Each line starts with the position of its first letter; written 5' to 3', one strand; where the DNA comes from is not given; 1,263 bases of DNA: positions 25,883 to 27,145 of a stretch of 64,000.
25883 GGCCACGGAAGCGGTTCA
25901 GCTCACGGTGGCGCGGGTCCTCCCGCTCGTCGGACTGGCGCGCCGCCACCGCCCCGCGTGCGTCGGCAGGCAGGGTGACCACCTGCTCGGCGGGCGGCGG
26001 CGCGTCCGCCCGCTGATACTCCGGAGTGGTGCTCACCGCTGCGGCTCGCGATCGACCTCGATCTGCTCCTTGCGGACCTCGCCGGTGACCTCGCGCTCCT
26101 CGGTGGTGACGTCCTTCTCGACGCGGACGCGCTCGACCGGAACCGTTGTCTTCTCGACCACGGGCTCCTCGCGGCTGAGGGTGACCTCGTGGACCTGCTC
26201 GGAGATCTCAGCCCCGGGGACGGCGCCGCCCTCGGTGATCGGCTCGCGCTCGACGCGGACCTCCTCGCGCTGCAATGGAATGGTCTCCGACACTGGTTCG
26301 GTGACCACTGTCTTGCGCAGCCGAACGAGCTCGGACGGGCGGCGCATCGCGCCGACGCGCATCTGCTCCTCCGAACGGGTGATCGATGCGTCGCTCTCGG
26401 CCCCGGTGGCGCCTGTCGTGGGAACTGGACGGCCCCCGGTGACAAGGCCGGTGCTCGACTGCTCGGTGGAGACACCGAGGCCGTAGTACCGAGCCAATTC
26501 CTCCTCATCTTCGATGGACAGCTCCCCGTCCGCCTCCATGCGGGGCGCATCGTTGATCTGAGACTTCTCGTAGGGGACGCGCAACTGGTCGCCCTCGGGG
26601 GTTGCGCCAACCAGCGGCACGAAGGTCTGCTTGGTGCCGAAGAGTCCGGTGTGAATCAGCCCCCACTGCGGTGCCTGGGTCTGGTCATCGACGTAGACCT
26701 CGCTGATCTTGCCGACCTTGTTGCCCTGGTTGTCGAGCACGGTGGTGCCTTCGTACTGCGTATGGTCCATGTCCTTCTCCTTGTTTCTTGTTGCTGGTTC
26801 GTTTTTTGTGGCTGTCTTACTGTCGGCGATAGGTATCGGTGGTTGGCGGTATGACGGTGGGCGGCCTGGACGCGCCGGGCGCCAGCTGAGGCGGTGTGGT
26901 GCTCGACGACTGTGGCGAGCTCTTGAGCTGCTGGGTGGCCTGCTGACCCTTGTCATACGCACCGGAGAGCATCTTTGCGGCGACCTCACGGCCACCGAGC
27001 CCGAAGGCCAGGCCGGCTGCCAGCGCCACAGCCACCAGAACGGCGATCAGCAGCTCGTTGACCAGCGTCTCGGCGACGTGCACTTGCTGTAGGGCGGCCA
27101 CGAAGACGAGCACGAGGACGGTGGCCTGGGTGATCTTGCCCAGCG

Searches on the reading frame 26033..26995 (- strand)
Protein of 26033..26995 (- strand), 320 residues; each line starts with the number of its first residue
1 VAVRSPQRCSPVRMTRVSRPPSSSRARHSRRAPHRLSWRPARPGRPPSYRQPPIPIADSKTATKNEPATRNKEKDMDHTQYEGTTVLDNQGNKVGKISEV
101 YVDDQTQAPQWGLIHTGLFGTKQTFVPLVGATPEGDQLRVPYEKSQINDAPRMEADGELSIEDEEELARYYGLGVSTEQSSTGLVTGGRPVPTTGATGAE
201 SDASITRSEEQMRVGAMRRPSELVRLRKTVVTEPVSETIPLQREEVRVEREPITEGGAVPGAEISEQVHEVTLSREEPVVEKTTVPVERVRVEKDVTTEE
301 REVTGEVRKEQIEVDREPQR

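Call 69: search_protein_families(library=pfam, proteins=[window:26033-26995:-], max_evalue=0.00001)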
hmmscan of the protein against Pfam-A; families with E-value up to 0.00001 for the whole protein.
window:26033-26995:- (320 aa): 2 families
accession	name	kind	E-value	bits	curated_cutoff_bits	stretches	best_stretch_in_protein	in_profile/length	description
PF09557.15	DUF2382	-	1.2e-24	87.2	23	1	205-314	1-111/111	Domain of unknown function (DUF2382)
PF05239.21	PRC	-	7.6e-07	29.5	21.2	1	79-145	7-76/78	PRC-barrel domain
